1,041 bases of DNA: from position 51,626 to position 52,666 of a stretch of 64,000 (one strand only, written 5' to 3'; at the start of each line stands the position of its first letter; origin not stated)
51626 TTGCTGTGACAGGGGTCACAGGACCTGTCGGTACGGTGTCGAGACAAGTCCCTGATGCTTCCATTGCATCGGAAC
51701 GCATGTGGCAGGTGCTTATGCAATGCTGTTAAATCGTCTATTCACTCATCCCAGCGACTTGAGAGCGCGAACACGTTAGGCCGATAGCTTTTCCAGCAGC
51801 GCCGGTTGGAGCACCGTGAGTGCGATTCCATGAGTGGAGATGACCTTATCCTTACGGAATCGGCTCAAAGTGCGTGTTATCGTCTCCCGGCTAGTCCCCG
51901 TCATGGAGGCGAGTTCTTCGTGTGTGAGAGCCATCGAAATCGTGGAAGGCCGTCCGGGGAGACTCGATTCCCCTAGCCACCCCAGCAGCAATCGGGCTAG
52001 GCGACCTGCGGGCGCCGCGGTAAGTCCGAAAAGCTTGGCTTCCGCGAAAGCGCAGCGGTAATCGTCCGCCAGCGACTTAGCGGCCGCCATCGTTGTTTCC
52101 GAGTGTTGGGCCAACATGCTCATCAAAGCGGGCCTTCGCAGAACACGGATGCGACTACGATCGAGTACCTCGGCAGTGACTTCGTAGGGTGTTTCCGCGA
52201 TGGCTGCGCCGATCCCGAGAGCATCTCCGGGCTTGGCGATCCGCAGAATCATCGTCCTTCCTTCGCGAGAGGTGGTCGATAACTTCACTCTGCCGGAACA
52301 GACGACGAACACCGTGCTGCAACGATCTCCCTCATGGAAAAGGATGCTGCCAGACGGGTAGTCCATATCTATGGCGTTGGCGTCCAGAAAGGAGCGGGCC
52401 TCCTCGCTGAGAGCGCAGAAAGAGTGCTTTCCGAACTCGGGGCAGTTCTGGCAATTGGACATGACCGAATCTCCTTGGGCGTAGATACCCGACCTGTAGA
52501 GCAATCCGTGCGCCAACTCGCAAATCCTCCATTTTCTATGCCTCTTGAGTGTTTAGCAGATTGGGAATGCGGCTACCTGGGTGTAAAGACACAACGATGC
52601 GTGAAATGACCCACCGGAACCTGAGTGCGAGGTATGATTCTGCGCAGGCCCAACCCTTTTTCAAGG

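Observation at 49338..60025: Six intergenic TGTGA-N6-TCACA palindromes outline a compact Crp/Fnr regulon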

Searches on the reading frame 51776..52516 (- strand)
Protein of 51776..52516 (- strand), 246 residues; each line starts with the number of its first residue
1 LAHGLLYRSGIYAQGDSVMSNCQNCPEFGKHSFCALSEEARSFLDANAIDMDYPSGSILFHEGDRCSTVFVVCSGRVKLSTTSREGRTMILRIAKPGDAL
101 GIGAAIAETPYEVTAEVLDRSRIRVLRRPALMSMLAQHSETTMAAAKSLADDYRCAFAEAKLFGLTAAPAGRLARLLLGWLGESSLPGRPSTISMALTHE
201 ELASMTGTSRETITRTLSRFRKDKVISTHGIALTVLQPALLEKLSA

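Call 11: search_protein_families(library=pfam, proteins=[window:51776-52516:-])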
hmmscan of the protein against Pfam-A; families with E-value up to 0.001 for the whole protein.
window:51776-52516:- (246 aa): 3 families
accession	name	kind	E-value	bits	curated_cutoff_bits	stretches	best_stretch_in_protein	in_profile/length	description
PF13545.12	HTH_Crp_2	-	4e-19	68.8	27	1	171-244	1-70/70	Crp-like helix-turn-helix domain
PF00027.35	cNMP_binding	-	8.1e-19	67.8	27.5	1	52-138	3-89/89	Cyclic nucleotide-binding domain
PF00325.26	Crp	-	7.1e-09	35.7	21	1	196-226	2-32/32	Bacterial regulatory proteins, crp family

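Call 12: search_protein_families(library=ncbifam, proteins=[window:51776-52516:-])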
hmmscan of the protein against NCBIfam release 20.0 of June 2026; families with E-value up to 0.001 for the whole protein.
window:51776-52516:- (246 aa): 11 families
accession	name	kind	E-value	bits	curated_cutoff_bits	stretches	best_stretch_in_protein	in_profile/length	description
NF006901.0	PRK09392.1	equivalog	2.5e-17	63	211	1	33-245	15-221/236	transcriptional activator FtrB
NF050806.1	TransRegFixKCaul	equivalog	4.5e-15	55.5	300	1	44-230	19-198/215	transcriptional regulator FixK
NF008732.0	PRK11753.1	equivalog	5.9e-14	52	266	1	42-235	18-210/214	cAMP-activated global transcriptional regulator CRP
NF010499.0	PRK13918.1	equivalog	1.2e-12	47.8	274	1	51-243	15-199/205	CRP/FNR family transcriptional regulator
NF052518.1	TransRegLdrP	equivalog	1.3e-12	48.2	300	1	59-236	10-179/195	transcriptional regulator LdrP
NF045989.1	TransRegFnrLRhodb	equivalog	9.3e-12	44.7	300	1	17-231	5-220/245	transcriptional regulator FnrL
NF050815.1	TransActFtrBCaul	equivalog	2.4e-11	43.4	300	1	36-245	20-223/251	transcriptional activator FtrB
NF008365.0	PRK11161.1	subfamily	5.8e-10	38.9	228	1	21-122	19-120/250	fumarate/nitrate reduction transcriptional regulator Fnr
NF053664.1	TransRegPtrACyano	equivalog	3.1e-09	36.4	300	1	67-228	28-182/196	Crp/Fnr family transcriptional regulator PtrA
TIGR03697.1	NtcA_cyano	equivalog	5.1e-09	36.2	244.95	1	57-243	2-190/193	global nitrogen regulator NtcA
NF041163.2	encap_f2b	equivalog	1.6e-05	24.3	400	1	48-143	95-191/450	family 2B encapsulin nanocompartment shell protein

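Call 13: find_homologous_proteins(query=window:51776-52516:-, max_evalue=1e-20)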
Query window:51776-52516:- (246 aa): 1059 proteins with E <= 1e-20 among 3021 candidates; the best 120 are listed.
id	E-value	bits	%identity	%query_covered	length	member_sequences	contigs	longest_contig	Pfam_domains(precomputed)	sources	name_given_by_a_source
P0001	4.9e-143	492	100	93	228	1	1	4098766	PF13545.13,PF00027.36,PF00325.27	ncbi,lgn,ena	-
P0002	3.0e-86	306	57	100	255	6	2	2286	PF13545.13,PF00027.36,PF00325.27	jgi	jgi:CRP/FNR family cyclic AMP-dependent transcriptional regulator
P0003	4.8e-85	302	62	93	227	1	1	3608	PF13545.13,PF00027.36,PF00325.27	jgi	jgi:CRP/FNR family transcriptional regulator, cyclic AMP receptor protein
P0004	2.2e-84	300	61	93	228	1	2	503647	PF13545.13,PF00027.36,PF00325.27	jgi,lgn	jgi:CRP/FNR family cyclic AMP-dependent transcriptional regulator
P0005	2.3e-84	300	61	93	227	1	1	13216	PF13545.13,PF00027.36,PF00325.27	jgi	jgi:CRP/FNR family cyclic AMP-dependent transcriptional regulator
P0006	4.1e-84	299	62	93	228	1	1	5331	PF13545.13,PF00027.36,PF00325.27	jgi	jgi:CRP/FNR family transcriptional regulator, cyclic AMP receptor protein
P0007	4.4e-84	299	61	93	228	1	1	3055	PF13545.13,PF00027.36,PF00325.27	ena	-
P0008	4.8e-84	299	62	93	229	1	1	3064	PF13545.13,PF00027.36,PF00325.27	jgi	jgi:CRP/FNR family transcriptional regulator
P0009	9.3e-84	298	60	93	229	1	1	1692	PF13545.13,PF00027.36,PF00325.27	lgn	-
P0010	1.4e-83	298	60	93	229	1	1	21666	PF13545.13,PF00027.36,PF00325.27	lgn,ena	-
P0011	1.5e-83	298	61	93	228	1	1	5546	PF13545.13,PF00027.36,PF00325.27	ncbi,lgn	-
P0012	1.8e-83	297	61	93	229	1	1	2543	PF13545.13,PF00027.36,PF00325.27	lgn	-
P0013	2.2e-83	297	61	93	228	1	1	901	PF13545.13,PF00027.36,PF00325.27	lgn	-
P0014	2.6e-83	297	61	93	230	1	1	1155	PF13545.13,PF00027.36,PF00325.27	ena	-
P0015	3.2e-83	297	60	92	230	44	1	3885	PF13545.13,PF00027.36,PF00325.27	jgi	jgi:CRP/FNR family transcriptional regulator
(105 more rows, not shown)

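Call 16: find_related_loci(query=A1, collection=genome_contigs, flank=10000)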
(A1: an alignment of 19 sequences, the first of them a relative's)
Query A1 (228 aa) in genome_contigs; peptide patterns used: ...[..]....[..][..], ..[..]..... (x = any residue, [..] = any of these).
152 stretches matched a pattern; 118 encode a relative of the query (tblastn E <= 1e-3); the best 80 are kept; 80 distinct loci.
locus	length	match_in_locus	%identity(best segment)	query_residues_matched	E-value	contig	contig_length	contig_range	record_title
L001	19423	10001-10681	59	2-228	1e-89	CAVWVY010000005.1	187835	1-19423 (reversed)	MAG: uncultured Acidobacteriaceae bacterium isolate MFD09671.bin.1.48 genome assembly, contig: contig_41943, whole genom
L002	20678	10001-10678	60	1-228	1e-88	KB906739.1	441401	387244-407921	Acidobacteriaceae bacterium KBS 83 genomic scaffold G002DRAFT_scaffold00007.7, whole genome shotgun sequence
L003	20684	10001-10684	59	1-228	1e-88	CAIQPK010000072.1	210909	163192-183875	MAG: uncultured Acidobacteria bacterium isolate Umea3_bin-3611 genome assembly, contig: bin-3611:72/94, whole genome sho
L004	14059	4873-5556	57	1-228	2e-86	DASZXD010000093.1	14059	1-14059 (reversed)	MAG TPA_asm: Terracidiphilus sp. isolate SMAG_U6174 k141_756927, whole genome shotgun sequence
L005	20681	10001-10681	57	1-228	2e-85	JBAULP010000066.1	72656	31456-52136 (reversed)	MAG: Acidobacteriaceae bacterium isolate MFD05469_ilm_asm_bin27 k127_147000, whole genome shotgun sequence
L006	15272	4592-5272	58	1-228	2e-85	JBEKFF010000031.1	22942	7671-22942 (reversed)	MAG: Acidobacteriaceae bacterium isolate SPRUCE 223 SPRUCE_223_31, whole genome shotgun sequence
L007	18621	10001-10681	57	1-228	3e-85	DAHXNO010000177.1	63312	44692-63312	MAG TPA_asm: Granulicella sp. isolate clean312 k141_387058, whole genome shotgun sequence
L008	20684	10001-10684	57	1-228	6e-85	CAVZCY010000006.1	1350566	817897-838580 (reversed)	MAG: uncultured Acidobacteriaceae bacterium isolate MFD09286.bin.1.158 genome assembly, contig: contig_33282, whole geno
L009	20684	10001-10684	57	1-228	1e-84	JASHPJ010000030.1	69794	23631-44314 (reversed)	MAG: Acidobacteriaceae bacterium isolate JOPF046 JOPF_N10C_contig_43313, whole genome shotgun sequence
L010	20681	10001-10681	57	1-228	1e-84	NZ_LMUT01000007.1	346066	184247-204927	Granulicella sp. L46 NODE_8_length_345998_cov_9.501176, whole genome shotgun sequence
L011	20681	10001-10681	57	1-228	1e-83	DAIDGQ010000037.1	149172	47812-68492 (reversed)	MAG TPA_asm: Granulicella sp. isolate clean330 k141_472766, whole genome shotgun sequence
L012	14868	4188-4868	57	1-228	1e-83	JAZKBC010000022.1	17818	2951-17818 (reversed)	MAG: Acidobacteriota bacterium isolate ADI_H3L2_1_122_18_3-bin059_1 ADIH3L21_B059_1_000000000022, whole genome shotgun s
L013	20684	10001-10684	56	1-228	3e-83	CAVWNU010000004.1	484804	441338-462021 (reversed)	MAG: uncultured Acidobacteriaceae bacterium isolate MFD09368.bin.2.193 genome assembly, contig: contig_21401, whole geno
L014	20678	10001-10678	55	3-228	6e-83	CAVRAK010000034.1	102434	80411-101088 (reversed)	MAG: uncultured Acidobacteriota bacterium isolate MFD00031.bin.2.135 genome assembly, contig: contig_83100, whole genome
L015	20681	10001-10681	57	1-228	4e-83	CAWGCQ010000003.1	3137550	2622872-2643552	MAG: uncultured Acidobacteriaceae bacterium isolate MFD06092.bin.2.198 genome assembly, contig: contig_42780, whole geno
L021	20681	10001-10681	54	1-228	6e-81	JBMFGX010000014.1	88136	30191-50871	MAG: Acidobacteriaceae bacterium isolate KM4311-09 NODE_14_length_88136_cov_18.330210, whole genome shotgun sequence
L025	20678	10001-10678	53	1-228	7e-78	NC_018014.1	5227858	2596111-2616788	Terriglobus roseus DSM 18391, complete sequence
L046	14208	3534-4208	42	3-227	2e-60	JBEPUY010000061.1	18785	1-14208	MAG: Granulicella sp. isolate 22E.metabat2_refined.034_sub NODE_2477_length_18785_cov_15.552910, whole genome shotgun se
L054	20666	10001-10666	46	3-224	9e-58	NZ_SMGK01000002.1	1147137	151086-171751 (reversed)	Acidipila rosea strain DSM 103428 Ga0215723_102, whole genome shotgun sequence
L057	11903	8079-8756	44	3-228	1e-57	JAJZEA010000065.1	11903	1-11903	MAG: Acidobacteria bacterium isolate JA6.bin33 NODE_2538_length_11903_cov_4.567171, whole genome shotgun sequence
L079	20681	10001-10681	35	2-226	6e-33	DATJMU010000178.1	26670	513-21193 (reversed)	MAG TPA_asm: Terracidiphilus sp. isolate SMAG_U14843 k141_3156166, whole genome shotgun sequence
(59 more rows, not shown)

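Call 34: find_encoding_contigs(protein=P0001, flank=1000, max_places=3)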
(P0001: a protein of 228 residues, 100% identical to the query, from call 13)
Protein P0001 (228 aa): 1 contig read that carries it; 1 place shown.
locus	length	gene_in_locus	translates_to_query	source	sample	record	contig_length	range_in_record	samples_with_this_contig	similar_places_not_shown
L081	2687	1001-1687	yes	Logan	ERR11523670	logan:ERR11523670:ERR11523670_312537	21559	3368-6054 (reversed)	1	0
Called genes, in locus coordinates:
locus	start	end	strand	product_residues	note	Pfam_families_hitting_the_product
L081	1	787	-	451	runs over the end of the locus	PF00072:Response_reg, PF00158:Sigma54_activat, PF13191:AAA_16 (weak), PF14532:Sigma54_activ_2, PF00004:AAA (weak), PF07728:AAA_5 (weak), PF25601:AAA_lid_14, PF02954:HTH_8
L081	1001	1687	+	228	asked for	PF00027:cNMP_binding, PF13545:HTH_Crp_2, PF00325:Crp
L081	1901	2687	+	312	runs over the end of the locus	PF00582:Usp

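Call 37: search_solved_structures(query=A1, max_evalue=0.00001, show_alignments=4)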
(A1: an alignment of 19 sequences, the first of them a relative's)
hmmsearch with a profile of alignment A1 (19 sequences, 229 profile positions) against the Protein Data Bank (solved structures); distinct sequences matched with E-value up to 0.00001: 79 (the best 60 are shown).
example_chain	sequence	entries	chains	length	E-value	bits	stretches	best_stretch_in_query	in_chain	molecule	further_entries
2gau_A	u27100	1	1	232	1.8e-21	79.8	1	15-225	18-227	transcriptional regulator, Crp/Fnr family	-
7ets_A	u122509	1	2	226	2e-20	76.4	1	22-224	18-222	Crp/Fnr family transcriptional regulator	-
3h3u_A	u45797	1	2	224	4.2e-20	75.3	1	26-217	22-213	PROBABLE TRANSCRIPTIONAL REGULATORY PROTEIN (PROBABLY CRP/FNR-FAMILY)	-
3mzh_A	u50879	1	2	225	4.2e-20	75.3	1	26-217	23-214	PROBABLE TRANSCRIPTIONAL REGULATORY PROTEIN (PROBABLY CRP/FNR-FAMILY)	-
3d0s_A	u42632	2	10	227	4.3e-20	75.3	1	26-217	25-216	TRANSCRIPTIONAL REGULATORY PROTEIN | PROBABLE TRANSCRIPTIONAL REGULATORY PROTEIN (PROBABLY CRP/ FNR-FAMILY)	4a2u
3i54_A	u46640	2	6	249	5.9e-20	74.8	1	26-217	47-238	Transcriptional regulator, Crp/Fnr family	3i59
4cyd_A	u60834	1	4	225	2.1e-18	69.7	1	32-223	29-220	PROBABLE TRANSCRIPTION REGULATOR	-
4byy_A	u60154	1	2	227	2.2e-18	69.7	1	32-223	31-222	TRANSCRIPTIONAL REGULATOR, CRP/FNR FAMILY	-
3r6s_A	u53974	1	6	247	2.9e-18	69.3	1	32-223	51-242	transcription regulator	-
4i0a_A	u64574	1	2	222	4.4e-18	68.7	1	33-217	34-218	Catabolite gene activator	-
4i02_A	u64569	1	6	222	4.7e-18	68.6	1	33-217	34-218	Catabolite gene activator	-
4bh9_A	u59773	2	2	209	6.1e-18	68.2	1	33-217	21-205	cAMP-activated global transcriptional regulator CRP | CAMP RECEPTOR PROTEIN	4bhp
1i5z_A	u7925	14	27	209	8.3e-18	67.8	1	33-217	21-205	CATABOLITE GENE ACTIVATOR PROTEIN | CATABOLITE GENE ACTIVATOR PROTEIN (CAP) | PROTEIN (CATABOLITE GENE ACTIVATOR PROTEIN (CAP))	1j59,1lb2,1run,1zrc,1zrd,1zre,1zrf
1g6n_A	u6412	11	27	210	8.5e-18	67.8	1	33-217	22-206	CATABOLITE GENE ACTIVATOR PROTEIN | PROTEIN (CATABOLITE GENE ACTIVATOR PROTEIN) | Catabolite gene activator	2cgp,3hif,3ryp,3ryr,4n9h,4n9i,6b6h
1o3q_A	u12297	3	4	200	8.9e-18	67.7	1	33-217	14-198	CATABOLITE GENE ACTIVATOR PROTEIN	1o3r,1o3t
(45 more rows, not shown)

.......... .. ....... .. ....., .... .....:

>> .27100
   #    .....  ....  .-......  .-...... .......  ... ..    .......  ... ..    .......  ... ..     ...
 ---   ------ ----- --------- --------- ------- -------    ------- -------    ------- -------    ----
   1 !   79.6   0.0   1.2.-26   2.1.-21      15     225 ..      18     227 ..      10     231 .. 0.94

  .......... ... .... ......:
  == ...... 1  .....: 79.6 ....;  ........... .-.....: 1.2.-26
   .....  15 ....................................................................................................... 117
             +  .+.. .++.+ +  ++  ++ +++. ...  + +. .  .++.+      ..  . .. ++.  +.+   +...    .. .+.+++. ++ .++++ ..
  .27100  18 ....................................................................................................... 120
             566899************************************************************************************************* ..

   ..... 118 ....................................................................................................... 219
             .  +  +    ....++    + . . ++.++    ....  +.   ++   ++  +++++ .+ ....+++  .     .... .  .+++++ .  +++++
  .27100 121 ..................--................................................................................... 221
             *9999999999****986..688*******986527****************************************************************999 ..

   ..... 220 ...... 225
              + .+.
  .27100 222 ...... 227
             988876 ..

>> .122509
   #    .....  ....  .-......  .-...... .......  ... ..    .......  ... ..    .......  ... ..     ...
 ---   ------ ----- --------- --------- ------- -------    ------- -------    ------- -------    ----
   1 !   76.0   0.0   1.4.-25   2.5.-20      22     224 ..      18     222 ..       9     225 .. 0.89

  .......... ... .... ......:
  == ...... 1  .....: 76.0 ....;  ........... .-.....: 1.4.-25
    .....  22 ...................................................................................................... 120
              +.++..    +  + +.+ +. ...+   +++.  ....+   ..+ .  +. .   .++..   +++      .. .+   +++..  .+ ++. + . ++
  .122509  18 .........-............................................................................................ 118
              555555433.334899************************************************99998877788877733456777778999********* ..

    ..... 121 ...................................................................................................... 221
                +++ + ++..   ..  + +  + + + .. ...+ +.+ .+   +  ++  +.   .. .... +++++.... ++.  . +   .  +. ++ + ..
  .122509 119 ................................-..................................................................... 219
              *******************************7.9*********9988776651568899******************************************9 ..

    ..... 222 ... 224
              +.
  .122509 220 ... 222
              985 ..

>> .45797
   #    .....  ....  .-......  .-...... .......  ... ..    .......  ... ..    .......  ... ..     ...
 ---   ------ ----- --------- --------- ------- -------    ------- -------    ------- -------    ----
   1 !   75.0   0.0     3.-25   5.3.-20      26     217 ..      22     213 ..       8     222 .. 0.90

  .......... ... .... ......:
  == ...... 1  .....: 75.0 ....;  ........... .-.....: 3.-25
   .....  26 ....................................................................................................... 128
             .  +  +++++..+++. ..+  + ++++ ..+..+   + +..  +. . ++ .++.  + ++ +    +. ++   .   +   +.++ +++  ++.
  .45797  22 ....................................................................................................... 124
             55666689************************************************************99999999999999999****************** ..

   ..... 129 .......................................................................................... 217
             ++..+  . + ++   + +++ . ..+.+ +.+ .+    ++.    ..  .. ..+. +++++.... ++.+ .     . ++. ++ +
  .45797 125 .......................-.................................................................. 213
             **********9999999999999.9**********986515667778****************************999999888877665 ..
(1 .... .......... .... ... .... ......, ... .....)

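Call 55: search_protein_families(library=pfam, max_evalue=0.05, proteins=[L079:8455-9429:-, L046:4332-4676:+, L025:1385-2056:+, L057:4149-5132:+, L001:1316-3799:+, L021:10799-12289:-, L054:6102-7457:+])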
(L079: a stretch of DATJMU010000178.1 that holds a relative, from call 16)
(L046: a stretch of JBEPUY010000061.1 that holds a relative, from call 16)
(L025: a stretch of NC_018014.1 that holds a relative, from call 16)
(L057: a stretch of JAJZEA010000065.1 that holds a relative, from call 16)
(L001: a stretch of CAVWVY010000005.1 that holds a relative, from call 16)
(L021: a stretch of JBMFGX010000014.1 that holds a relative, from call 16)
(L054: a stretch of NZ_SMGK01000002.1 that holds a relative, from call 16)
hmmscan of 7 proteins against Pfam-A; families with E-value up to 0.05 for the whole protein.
L079:8455-9429:- (324 aa): 8 families
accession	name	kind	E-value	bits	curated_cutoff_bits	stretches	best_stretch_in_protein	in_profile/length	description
PF09699.15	Paired_CXXCH_1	-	5.3e-33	112.9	20.6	3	249-288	1-39/41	Doubled CXXCH motif (Paired_CXXCH_1)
PF14522.11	Cytochrome_C7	-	1.7e-12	47.4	24.8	5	203-262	8-67/67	Cytochrome c7 and related cytochrome c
PF14537.11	Cytochrom_c3_2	-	3e-11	44.1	25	1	152-239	2-79/79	Cytochrome c3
PF22678.1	Cytochrom_c_NrfB-like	-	1.8e-10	41.6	27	2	101-174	1-76/89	Cytochrome c-type protein NrfB-like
PF02085.21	Cytochrom_CIII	-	2.1e-06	28.4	22.9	0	198-285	23-101/101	Class III cytochrome C family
PF13435.11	Cytochrome_C554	-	2.2e-05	25.8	20.8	2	135-213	1-83/84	Cytochrome c554 and c-prime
PF12773.13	DZR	-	0.0037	17.8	27.3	0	228-268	9-37/45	Double zinc ribbon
PF24444.1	DUF7563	-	0.039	13.9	27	1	281-312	4-35/39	Family of unknown function (DUF7563)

L046:4332-4676:+ (114 aa): 0 families

L025:1385-2056:+ (223 aa): 4 families
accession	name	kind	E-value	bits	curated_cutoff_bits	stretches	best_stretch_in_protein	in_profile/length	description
PF04972.22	BON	-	4.3e-49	165.1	27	3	157-221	3-67/69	BON domain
PF21937.1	Yop-YscD_ppl_2nd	-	0.0019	18.3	27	0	157-220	2-65/67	YscD/CdsD-like Bon-like domain 2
PF03484.21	B5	-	0.015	15.9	28.6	0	67-94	31-59/67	tRNA synthetase B5 domain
PF03780.18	Asp23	-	0.042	14.7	28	0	154-182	76-104/108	Asp23 family, cell envelope-related function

L057:4149-5132:+ (327 aa): 1 family
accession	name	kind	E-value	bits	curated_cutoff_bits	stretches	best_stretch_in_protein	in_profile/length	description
PF01515.24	PTA_PTB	-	6.7e-47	160.9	24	1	104-316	108-319/319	Phosphate acetyl/butaryl transferase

L001:1316-3799:+ (827 aa): 3 families
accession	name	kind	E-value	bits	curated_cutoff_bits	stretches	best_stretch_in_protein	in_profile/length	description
PF09364.15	XFP_N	-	3.1e-175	582.7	23.7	1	37-397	5-363/364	XFP N-terminal domain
PF09363.15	XFP_C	-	7.1e-92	306.8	23.4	1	616-817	1-202/202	XFP C-terminal domain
PF03894.20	XFP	-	1.8e-80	269.3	22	1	427-605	2-177/177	D-xylulose 5-phosphate/D-fructose 6-phosphate phosphoketolase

L021:10799-12289:- (496 aa): 1 family
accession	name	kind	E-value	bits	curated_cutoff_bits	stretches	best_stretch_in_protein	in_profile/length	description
PF03060.21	NMO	-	1.6e-16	61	28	2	214-331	141-245/331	Nitronate monooxygenase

L054:6102-7457:+ (451 aa): 1 family
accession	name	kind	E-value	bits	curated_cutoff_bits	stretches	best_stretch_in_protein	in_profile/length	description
PF01654.22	Cyt_bd_oxida_I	-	1e-144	482.7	26.2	1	9-439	1-418/418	Cytochrome bd terminal oxidase subunit I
